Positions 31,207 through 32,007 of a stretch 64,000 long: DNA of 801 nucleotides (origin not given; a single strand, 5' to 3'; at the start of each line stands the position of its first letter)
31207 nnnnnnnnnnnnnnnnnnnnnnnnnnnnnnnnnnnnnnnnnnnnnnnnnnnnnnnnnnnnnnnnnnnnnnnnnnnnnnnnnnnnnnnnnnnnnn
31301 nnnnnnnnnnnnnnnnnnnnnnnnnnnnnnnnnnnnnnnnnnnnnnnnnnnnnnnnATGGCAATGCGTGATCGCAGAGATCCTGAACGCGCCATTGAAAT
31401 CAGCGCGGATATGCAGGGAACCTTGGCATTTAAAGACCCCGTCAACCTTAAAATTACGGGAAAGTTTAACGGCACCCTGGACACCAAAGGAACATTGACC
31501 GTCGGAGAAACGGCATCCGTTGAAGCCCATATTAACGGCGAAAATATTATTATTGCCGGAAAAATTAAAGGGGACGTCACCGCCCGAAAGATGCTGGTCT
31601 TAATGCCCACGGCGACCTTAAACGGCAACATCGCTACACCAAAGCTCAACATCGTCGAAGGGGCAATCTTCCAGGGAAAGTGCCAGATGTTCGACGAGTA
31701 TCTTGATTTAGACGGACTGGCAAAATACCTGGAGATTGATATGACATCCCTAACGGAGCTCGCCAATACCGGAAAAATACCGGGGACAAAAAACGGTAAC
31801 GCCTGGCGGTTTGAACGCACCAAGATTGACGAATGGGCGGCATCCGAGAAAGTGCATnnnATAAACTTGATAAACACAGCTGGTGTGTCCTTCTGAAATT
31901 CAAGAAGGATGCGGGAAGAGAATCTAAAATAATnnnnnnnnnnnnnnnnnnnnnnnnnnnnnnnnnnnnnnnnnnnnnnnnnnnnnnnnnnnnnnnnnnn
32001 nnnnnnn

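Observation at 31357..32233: Bactofilin fused to an excisionase-type DNA-binding HTH, followed by a second HTH-TM protein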

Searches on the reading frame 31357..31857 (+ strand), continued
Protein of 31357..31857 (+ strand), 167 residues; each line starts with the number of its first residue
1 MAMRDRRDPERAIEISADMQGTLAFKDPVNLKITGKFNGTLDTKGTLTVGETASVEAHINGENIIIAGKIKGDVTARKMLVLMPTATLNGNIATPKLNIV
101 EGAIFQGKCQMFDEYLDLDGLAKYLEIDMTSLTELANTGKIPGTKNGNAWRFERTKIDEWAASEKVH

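Call 36: find_homologous_proteins(query=A2, max_evalue=0.00001)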
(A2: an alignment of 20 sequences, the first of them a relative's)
Query A2 (20 sequences) (182 aa, profile of the alignment): 1362 proteins with E <= 0.00001 among 3514 candidates; the best 120 are listed.
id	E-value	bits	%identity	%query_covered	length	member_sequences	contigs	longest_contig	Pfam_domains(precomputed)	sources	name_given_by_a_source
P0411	9.2e-68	245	48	92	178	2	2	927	PF12728.14,PF04519.20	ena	-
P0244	1.2e-67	245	56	93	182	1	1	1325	PF12728.14,PF04519.20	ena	-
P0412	1.2e-67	245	65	94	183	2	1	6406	PF12728.14,PF04519.20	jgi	-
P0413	1.5e-67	245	62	99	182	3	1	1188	PF12728.14,PF04519.20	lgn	-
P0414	1.8e-67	245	62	99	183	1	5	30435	PF12728.14,PF04519.20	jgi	-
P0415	2.1e-67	244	52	99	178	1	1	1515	PF12728.14,PF04519.20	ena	-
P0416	3.9e-67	243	56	92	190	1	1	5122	PF12728.14,PF04519.20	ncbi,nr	ncbi:MAG: polymer-forming cytoskeletal protein [Candidatus Omnitrophica bacterium]|nr:polymer-formin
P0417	3.9e-67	243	66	99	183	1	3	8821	PF12728.14,PF04519.20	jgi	-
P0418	4.3e-67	243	51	99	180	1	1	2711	PF12728.14,PF04519.20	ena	-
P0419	4.6e-67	243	63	94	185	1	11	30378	PF12728.14,PF04519.20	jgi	jgi:excisionase family DNA binding protein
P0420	6.3e-67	243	52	98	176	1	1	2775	PF12728.14,PF04519.20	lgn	-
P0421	6.9e-67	243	50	92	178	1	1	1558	PF12728.14,PF04519.20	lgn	-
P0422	7.4e-67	243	49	98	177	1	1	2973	PF12728.14,PF04519.20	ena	-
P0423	8.0e-67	242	58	99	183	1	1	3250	PF12728.14,PF04519.20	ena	-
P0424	8.1e-67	242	62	100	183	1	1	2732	PF12728.14,PF04519.20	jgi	jgi:excisionase family DNA binding protein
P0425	1.1e-66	242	62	99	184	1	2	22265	PF12728.14,PF04519.20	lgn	-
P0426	1.3e-66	242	51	98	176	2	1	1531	PF12728.14,PF04519.20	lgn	-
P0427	1.3e-66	242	54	95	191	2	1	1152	PF12728.14,PF04519.20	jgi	-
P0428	1.3e-66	242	61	99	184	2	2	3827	PF12728.14,PF04519.20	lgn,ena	-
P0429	1.4e-66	242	53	98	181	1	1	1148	PF12728.14,PF04519.20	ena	-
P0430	1.4e-66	242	51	97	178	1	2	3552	PF12728.14,PF04519.20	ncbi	-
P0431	1.4e-66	242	52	95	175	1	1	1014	PF12728.14,PF04519.20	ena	-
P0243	1.6e-66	241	100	100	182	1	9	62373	PF12728.14,PF04519.20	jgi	-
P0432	1.8e-66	241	62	99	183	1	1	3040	PF12728.14,PF04519.20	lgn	-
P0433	1.8e-66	241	50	92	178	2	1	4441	PF12728.14,PF04519.20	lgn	-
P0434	2.0e-66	241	52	98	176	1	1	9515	PF12728.14,PF04519.20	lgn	-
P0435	2.2e-66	241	56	99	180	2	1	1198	PF12728.14,PF04519.20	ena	-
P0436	2.5e-66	241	58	100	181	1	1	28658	PF12728.14,PF04519.20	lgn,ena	-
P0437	2.5e-66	241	52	99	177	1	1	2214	PF12728.14,PF04519.20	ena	-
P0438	2.7e-66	241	52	99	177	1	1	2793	PF12728.14,PF04519.20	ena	-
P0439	3.1e-66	240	61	100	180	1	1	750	PF12728.14,PF04519.20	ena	-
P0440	3.1e-66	240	54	92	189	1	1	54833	PF12728.14,PF04519.20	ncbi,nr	ncbi:MAG: polymer-forming cytoskeletal protein [Candidatus Omnitrophica bacterium]|nr:polymer-formin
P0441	3.7e-66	240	58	98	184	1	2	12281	PF12728.14,PF04519.20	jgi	jgi:excisionase family DNA binding protein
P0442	3.9e-66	240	59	100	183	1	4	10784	PF12728.14,PF04519.20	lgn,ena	-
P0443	4.4e-66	240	54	99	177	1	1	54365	PF12728.14,PF04519.20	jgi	-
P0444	4.4e-66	240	51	99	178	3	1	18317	PF12728.14,PF04519.20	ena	-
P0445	4.8e-66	240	60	99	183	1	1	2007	PF12728.14,PF04519.20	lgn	-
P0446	4.8e-66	240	53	92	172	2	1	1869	PF12728.14,PF04519.20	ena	-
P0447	4.9e-66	240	59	99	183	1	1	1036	PF12728.14,PF04519.20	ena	-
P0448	5.4e-66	240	51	92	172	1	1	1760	PF12728.14,PF04519.20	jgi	jgi:excisionase family DNA binding protein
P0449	5.6e-66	240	51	99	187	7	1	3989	PF12728.14,PF04519.20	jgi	-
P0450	5.8e-66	240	51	98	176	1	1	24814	PF12728.14,PF04519.20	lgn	-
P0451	6.5e-66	239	50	99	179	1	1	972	PF12728.14,PF04519.20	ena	-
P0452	7.6e-66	239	51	96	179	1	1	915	PF12728.14,PF04519.20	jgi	-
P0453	7.8e-66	239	60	99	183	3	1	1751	PF12728.14,PF04519.20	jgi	jgi:excisionase family DNA binding protein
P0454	8.4e-66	239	49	99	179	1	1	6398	PF12728.14,PF04519.20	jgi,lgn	jgi:excisionase family DNA binding protein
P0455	8.6e-66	239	56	99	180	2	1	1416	PF12728.14,PF04519.20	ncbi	-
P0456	8.8e-66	239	52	99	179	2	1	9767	PF12728.14,PF04519.20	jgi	-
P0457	9.0e-66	239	48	98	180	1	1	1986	PF12728.14,PF04519.20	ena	-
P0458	9.9e-66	239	49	99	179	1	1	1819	PF12728.14,PF04519.20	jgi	jgi:excisionase family DNA binding protein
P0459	1.0e-65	239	51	98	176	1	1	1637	PF12728.14,PF04519.20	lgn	-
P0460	1.1e-65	239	59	99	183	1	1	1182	PF12728.14,PF04519.20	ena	-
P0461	1.1e-65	239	60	99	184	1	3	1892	PF12728.14,PF04519.20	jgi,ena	-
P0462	1.1e-65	239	59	95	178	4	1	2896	PF12728.14,PF04519.20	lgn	-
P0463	1.1e-65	239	51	92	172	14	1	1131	PF12728.14,PF04519.20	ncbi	-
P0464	1.2e-65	239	52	98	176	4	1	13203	PF12728.14,PF04519.20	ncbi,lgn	-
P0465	1.2e-65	239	55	99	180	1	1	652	PF12728.14,PF04519.20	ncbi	-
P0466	1.2e-65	239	57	98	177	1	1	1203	PF12728.14,PF04519.20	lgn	-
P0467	1.2e-65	239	51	99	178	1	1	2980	PF12728.14,PF04519.20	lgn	-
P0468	1.2e-65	239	51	92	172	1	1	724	PF12728.14,PF04519.20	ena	-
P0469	1.3e-65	238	51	99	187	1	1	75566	PF12728.14,PF04519.20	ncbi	-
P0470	1.3e-65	238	51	99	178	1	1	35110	PF12728.14,PF04519.20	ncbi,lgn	ncbi:MAG: polymer-forming cytoskeletal protein [Candidatus Omnitrophota bacterium]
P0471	1.4e-65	238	51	92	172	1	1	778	PF12728.14,PF04519.20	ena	-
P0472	1.4e-65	238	52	92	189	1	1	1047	PF12728.14,PF04519.20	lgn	-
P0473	1.5e-65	238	53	92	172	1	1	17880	PF12728.14,PF04519.20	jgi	-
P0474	1.6e-65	238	51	94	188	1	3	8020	PF12728.14,PF04519.20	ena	-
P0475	1.7e-65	238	59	99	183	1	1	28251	PF12728.14,PF04519.20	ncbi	ncbi:MAG: polymer-forming cytoskeletal protein [Candidatus Omnitrophota bacterium]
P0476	1.7e-65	238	51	99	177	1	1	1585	PF12728.14,PF04519.20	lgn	-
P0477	1.8e-65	238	52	99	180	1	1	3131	PF12728.14,PF04519.20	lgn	-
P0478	1.8e-65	238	49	98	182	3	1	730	PF12728.14,PF04519.20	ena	-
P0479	1.9e-65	238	51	92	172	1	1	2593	PF12728.14,PF04519.20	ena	-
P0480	2.2e-65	238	49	99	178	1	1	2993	PF12728.14,PF04519.20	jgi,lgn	-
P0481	2.2e-65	238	52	96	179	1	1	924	PF12728.14,PF04519.20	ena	-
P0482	2.3e-65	238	51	92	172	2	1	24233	PF12728.14,PF04519.20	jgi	-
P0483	2.4e-65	238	51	99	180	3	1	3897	PF12728.14,PF04519.20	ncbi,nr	ncbi:MAG: polymer-forming cytoskeletal protein [Candidatus Omnitrophica bacterium]|nr:polymer-formin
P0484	2.6e-65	237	62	98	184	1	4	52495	PF12728.14,PF04519.20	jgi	jgi:excisionase family DNA binding protein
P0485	2.7e-65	237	50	98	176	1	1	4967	PF12728.14,PF04519.20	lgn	-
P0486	2.8e-65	237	48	97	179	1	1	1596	PF12728.14,PF04519.20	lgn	-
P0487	2.9e-65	237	63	94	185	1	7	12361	PF12728.14,PF04519.20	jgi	jgi:excisionase family DNA binding protein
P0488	3.0e-65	237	55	96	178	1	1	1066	PF12728.14,PF04519.20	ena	-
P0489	3.0e-65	237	59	99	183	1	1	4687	PF12728.14,PF04519.20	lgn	-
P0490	3.0e-65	237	57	100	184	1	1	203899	PF12728.14,PF04519.20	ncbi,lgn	-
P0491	3.0e-65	237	52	97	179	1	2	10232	PF12728.14,PF04519.20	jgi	jgi:excisionase family DNA binding protein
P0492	3.0e-65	237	52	92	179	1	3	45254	PF12728.14,PF04519.20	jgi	-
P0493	3.1e-65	237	52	99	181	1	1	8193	PF12728.14,PF04519.20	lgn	-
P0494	3.2e-65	237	50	99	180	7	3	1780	PF12728.14,PF04519.20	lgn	-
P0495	3.5e-65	237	54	92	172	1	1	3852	PF12728.14,PF04519.20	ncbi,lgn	-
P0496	3.7e-65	237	53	92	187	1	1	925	PF12728.14,PF04519.20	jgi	jgi:excisionase family DNA binding protein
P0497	3.7e-65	237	53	92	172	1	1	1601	PF12728.14,PF04519.20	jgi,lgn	-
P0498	3.8e-65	237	60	99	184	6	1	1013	PF12728.14,PF04519.20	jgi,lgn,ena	-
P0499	3.8e-65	237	52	98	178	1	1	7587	PF12728.14,PF04519.20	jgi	-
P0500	3.8e-65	237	56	98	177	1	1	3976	PF12728.14,PF04519.20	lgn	-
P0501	3.8e-65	237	61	96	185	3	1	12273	PF12728.14,PF04519.20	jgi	jgi:excisionase family DNA binding protein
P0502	3.9e-65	237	52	92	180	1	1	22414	PF12728.14,PF04519.20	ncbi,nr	ncbi:MAG: polymer-forming cytoskeletal protein [Candidatus Omnitrophota bacterium]|nr:polymer-formin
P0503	4.0e-65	237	57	92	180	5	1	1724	PF12728.14,PF04519.20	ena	-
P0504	4.0e-65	237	48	97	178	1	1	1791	PF12728.14,PF04519.20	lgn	-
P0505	4.0e-65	237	48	97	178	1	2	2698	PF12728.14,PF04519.20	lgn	-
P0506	4.1e-65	237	60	99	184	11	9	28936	PF12728.14,PF04519.20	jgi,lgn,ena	-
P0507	4.1e-65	237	49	99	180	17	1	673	PF12728.14,PF04519.20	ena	-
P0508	4.2e-65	237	49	98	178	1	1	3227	PF12728.14,PF04519.20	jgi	jgi:excisionase family DNA binding protein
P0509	4.3e-65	237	52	97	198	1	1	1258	PF12728.14,PF04519.20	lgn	-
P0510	4.4e-65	237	53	96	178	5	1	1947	PF12728.14,PF04519.20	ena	-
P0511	4.6e-65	237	51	92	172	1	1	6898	PF12728.14,PF04519.20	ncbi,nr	ncbi:MAG: polymer-forming cytoskeletal protein [Candidatus Omnitrophica bacterium]|nr:polymer-formin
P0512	5.0e-65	237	52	96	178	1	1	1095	PF12728.14,PF04519.20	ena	-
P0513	5.3e-65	236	60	98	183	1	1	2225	PF12728.14,PF04519.20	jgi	jgi:excisionase family DNA binding protein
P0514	5.7e-65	236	52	99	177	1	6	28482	PF12728.14,PF04519.20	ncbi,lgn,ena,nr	ncbi:MAG: polymer-forming cytoskeletal protein [Candidatus Omnitrophica bacterium]|nr:polymer-formin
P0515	5.8e-65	236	57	99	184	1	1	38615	PF12728.14,PF04519.20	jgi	-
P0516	5.9e-65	236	51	98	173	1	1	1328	PF12728.14,PF04519.20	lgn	-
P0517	6.2e-65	236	49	91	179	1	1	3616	PF12728.14,PF04519.20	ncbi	-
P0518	6.5e-65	236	53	92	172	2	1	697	PF12728.14,PF04519.20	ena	-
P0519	6.6e-65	236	51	99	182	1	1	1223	PF12728.14,PF04519.20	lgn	-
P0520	6.9e-65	236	52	95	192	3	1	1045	PF12728.14,PF04519.20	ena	-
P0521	7.0e-65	236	52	99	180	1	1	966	PF12728.14,PF04519.20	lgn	-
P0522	7.5e-65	236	49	92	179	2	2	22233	PF12728.14,PF04519.20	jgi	-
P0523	7.5e-65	236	60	99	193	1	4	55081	PF12728.14,PF04519.20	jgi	jgi:excisionase family DNA binding protein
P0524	7.8e-65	236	50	98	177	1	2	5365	PF12728.14,PF04519.20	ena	-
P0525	8.7e-65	236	48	99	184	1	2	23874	PF12728.14,PF04519.20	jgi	jgi:excisionase family DNA binding protein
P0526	8.9e-65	236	50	98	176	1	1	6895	PF12728.14,PF04519.20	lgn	-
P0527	9.0e-65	236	61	98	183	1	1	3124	PF12728.14,PF04519.20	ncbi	-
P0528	9.1e-65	236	48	97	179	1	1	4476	PF12728.14,PF04519.20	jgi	-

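Call 57: search_protein_families(library=pfam, proteins=[L086:6630-6848:+, L083:6413-6754:+, L084:3041-3322:+, L085:6171-6461:+, P0410, P0262, P0263], max_evalue=0.01)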
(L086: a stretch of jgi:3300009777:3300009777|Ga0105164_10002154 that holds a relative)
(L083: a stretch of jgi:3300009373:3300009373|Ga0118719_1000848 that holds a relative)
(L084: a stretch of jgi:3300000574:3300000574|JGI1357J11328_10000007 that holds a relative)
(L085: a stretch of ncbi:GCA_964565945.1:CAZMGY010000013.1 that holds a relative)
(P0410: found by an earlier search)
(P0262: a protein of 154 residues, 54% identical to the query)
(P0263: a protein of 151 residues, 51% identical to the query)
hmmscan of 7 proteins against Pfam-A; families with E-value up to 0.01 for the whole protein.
L086:6630-6848:+ (73 aa): 1 family
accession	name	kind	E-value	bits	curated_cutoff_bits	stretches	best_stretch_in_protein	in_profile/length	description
PF05552.17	MS_channel_1st_1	-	0.0011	19.2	22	1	46-71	2-27/50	Mechanosensitive ion channel, conserved TM helix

L083:6413-6754:+ (114 aa): 3 families
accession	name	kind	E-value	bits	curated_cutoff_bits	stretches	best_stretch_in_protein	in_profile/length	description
PF12728.13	HTH_17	-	4.2e-07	30.6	27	1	6-51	2-46/51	Helix-turn-helix domain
PF08280.17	HTH_Mga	-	0.00066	20.1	23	1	3-27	17-41/59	M protein trans-acting positive regulator (MGA) HTH domain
PF13411.12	MerR_1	-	0.0023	18.4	21.6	1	7-53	2-48/69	MerR HTH family regulatory protein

L084:3041-3322:+ (94 aa): 1 family
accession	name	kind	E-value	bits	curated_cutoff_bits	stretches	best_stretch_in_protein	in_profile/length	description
PF12728.13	HTH_17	-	4.9e-08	33.5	27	1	5-52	1-47/51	Helix-turn-helix domain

L085:6171-6461:+ (97 aa): 1 family
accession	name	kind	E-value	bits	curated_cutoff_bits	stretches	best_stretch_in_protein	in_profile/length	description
PF12728.13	HTH_17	-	1.1e-07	32.4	27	1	4-50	1-46/51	Helix-turn-helix domain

P0410 (188 aa): 2 families
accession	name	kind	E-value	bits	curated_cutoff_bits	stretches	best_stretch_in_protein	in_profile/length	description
PF04519.19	Bactofilin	-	6.4e-21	74.9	27.9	1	16-108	8-98/98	Polymer-forming cytoskeletal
PF12728.13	HTH_17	-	2.3e-10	41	27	1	122-171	2-50/51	Helix-turn-helix domain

P0262 (154 aa): 1 family
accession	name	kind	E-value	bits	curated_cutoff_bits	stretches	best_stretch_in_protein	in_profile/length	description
PF04519.19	Bactofilin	-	2.9e-22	79.2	27.9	1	14-109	2-95/98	Polymer-forming cytoskeletal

P0263 (151 aa): 1 family
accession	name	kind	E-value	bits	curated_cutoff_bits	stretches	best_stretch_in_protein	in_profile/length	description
PF04519.19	Bactofilin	-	1.3e-23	83.5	27.9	1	9-106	2-97/98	Polymer-forming cytoskeletal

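Call 63: search_protein_families(library=pfam, proteins=[L086:819-1253:+, L086:1290-2387:+, L086:2439-3065:+, L086:3112-4506:+, L086:4679-5326:+, L086:5329-5979:+], max_evalue=0.01)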
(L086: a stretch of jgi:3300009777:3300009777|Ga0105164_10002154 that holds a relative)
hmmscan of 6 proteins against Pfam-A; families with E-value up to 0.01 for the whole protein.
L086:819-1253:+ (145 aa): 0 families

L086:1290-2387:+ (366 aa): 1 family
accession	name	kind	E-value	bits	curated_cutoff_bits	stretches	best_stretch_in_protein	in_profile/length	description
PF25216.1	Volactin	-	2e-91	307.2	35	1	15-335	3-321/321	Volactin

L086:2439-3065:+ (209 aa): 0 families

L086:3112-4506:+ (465 aa): 9 families
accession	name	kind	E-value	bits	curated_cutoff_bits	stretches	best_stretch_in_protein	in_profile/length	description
PF13614.12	AAA_31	-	2.1e-50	171.6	27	1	3-179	3-176/177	AAA domain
PF01656.29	CbiA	-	1.9e-19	70.3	25.4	1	4-230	1-125/125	CobQ/CobB/MinD/ParA nucleotide binding domain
PF06564.18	CBP_BcsQ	-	1.2e-11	45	21.3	1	1-248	1-231/234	Cellulose biosynthesis protein BcsQ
PF09140.17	MipZ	-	3.1e-09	37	20.7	1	4-44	3-43/262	ATPase MipZ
PF16561.11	AMPK1_CBM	-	5.4e-08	33.4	26.8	1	385-449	3-64/85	Glycogen recognition site of AMP-activated protein kinase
PF10609.15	ParA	-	4.1e-07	30.1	27.1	1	3-40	5-42/246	NUBPL iron-transfer P-loop NTPase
PF00142.24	Fer4_NifH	-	1.4e-06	28.4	25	1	9-77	7-74/271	4Fe-4S iron sulfur cluster binding proteins, NifH/frxC family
PF02374.21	ArsA_ATPase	-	6.7e-05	22.7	24.3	1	10-44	9-42/305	Anion-transporting ATPase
PF02922.24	CBM_48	-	0.00025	21.8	22.4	1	383-442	11-72/83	Carbohydrate-binding module 48 (Isoamylase N-terminal domain)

L086:4679-5326:+ (216 aa): 0 families

L086:5329-5979:+ (217 aa): 0 families

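Call 79: search_protein_families(library=padloc, proteins=[window:31357-31857:+], max_evalue=0.001)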
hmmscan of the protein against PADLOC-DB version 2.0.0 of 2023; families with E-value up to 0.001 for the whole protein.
window:31357-31857:+ (167 aa): 0 families

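Call 81: search_protein_families(library=pfam, proteins=[P0277, P0268, P0286, P0300, P0306, P0270], max_evalue=0.001)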
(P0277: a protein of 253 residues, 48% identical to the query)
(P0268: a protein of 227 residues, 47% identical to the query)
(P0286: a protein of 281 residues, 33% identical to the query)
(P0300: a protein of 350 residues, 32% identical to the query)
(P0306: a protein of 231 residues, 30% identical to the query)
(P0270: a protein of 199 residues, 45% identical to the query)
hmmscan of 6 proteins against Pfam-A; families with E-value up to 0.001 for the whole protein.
P0277 (253 aa): 2 families
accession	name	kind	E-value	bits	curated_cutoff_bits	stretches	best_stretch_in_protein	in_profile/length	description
PF04519.19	Bactofilin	-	1.8e-24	86.3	27.9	1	18-114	3-97/98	Polymer-forming cytoskeletal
PF07238.19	PilZ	-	6.7e-10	39.6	22.5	1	141-249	1-101/102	PilZ domain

P0268 (227 aa): 1 family
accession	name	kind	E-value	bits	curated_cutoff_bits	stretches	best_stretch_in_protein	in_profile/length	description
PF04519.19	Bactofilin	-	5.1e-23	81.6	27.9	1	19-114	5-98/98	Polymer-forming cytoskeletal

P0286 (281 aa): 1 family
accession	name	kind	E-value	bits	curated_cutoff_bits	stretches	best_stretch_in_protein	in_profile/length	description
PF04519.19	Bactofilin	-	1.8e-44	150.4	27.9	2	169-265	1-97/98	Polymer-forming cytoskeletal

P0300 (350 aa): 1 family
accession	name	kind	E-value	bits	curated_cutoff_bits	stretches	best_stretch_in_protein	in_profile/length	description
PF04519.19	Bactofilin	-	7.7e-46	154.8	27.9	2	39-136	1-97/98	Polymer-forming cytoskeletal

P0306 (231 aa): 15 families
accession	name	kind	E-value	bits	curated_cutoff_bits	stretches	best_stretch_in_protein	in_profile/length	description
PF12728.13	HTH_17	-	9.7e-36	122.2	27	3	99-147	2-50/51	Helix-turn-helix domain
PF18805.7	LRR_10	-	1.1e-08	35.2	30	0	56-74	34-51/67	Leucine-rich repeat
PF00376.29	MerR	-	2.5e-08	34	28.2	0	172-203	1-34/38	MerR family regulatory protein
PF13384.12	HTH_23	-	7.5e-07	29.2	24.6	0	164-192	12-39/50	Homeodomain-like domain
PF12964.13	DUF3853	-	7.6e-07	29.6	22.1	0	146-196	24-72/97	Protein of unknown function (DUF3853)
PF02796.21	HTH_7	-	5.1e-06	27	23.8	0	155-189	7-40/45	Helix-turn-helix domain of resolvase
PF10743.14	Phage_Cox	-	6.5e-06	26.3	27.5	0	170-197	11-38/87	Regulatory phage protein cox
PF01978.25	TrmB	-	1.1e-05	25.6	25.6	0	167-190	19-42/68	Sugar-specific transcriptional regulator TrmB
PF09339.16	HTH_IclR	-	2.2e-05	24.5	22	0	167-191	15-39/52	IclR helix-turn-helix domain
PF01381.28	HTH_3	-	2.8e-05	24.5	23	0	163-192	2-31/55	Helix-turn-helix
PF13411.12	MerR_1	-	4e-05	24.1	21.6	0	171-214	1-45/69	MerR HTH family regulatory protein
PF13551.12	HTH_29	-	6.5e-05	23.4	28.1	0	165-192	7-34/64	Winged helix-turn helix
PF13443.12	HTH_26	-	0.00021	21.9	22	0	164-193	4-33/63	Cro/C1-type HTH DNA-binding domain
PF05930.18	Phage_AlpA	-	0.0005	20.3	21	0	174-198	7-31/51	Prophage CP4-57 regulatory protein (AlpA)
PF13591.12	MerR_2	-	0.00076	19.7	29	0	172-225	2-55/84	MerR HTH family regulatory protein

P0270 (199 aa): 2 families
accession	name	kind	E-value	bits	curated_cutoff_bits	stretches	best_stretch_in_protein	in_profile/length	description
PF04519.19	Bactofilin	-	4.6e-17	62.5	27.9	1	73-137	33-97/98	Polymer-forming cytoskeletal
PF12728.13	HTH_17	-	1e-07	32.5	27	1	154-198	6-50/51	Helix-turn-helix domain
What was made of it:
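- A sister protein, P0277, carries PilZ instead of the winged helix (call 81).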

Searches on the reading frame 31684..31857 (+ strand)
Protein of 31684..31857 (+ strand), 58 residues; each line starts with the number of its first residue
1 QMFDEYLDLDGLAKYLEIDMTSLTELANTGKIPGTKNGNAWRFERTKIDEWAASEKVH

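Call 32: search_solved_structures(query=window:31684-31857:+, max_evalue=10, show_alignments=5)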
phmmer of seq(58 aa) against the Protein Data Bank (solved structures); distinct sequences matched with E-value up to 10: 0.
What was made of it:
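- Tried and rejected: phmmer of the isolated fused domain against PDB sequences: no hit (call 32).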
